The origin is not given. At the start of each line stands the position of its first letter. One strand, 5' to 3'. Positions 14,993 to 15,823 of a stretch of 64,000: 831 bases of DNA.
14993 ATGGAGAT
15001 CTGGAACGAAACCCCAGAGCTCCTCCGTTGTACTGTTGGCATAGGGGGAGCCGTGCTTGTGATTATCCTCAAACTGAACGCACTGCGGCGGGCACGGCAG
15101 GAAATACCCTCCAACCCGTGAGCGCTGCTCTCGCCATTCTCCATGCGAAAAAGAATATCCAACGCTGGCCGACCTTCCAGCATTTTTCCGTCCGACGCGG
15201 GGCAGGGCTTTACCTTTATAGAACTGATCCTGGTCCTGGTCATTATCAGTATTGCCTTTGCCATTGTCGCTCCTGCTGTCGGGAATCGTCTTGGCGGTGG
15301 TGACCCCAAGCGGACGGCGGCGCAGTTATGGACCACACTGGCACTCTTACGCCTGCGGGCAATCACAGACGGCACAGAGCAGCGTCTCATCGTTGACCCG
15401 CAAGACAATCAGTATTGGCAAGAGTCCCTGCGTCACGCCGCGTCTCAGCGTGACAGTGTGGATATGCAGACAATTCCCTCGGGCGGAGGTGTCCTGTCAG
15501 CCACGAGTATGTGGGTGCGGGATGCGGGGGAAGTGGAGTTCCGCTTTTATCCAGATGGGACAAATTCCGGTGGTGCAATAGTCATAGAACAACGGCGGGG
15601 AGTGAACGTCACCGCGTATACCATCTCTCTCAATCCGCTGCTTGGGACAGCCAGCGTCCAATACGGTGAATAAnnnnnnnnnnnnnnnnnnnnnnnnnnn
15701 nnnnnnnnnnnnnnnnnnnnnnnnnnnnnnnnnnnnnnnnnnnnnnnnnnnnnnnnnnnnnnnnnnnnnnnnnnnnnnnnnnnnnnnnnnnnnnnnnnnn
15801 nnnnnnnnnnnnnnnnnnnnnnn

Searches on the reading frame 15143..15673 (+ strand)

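Call 50: search_protein_families(library=pfam, proteins=[window:15143-15673:+], max_evalue=0.0001)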
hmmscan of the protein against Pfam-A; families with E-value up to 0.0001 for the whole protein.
window:15143-15673:+ (176 aa): 1 family
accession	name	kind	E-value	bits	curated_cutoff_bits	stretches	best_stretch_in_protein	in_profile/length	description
PF12019.13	GspH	-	8.1e-07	30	21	1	59-165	2-106/108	Type II transport protein GspH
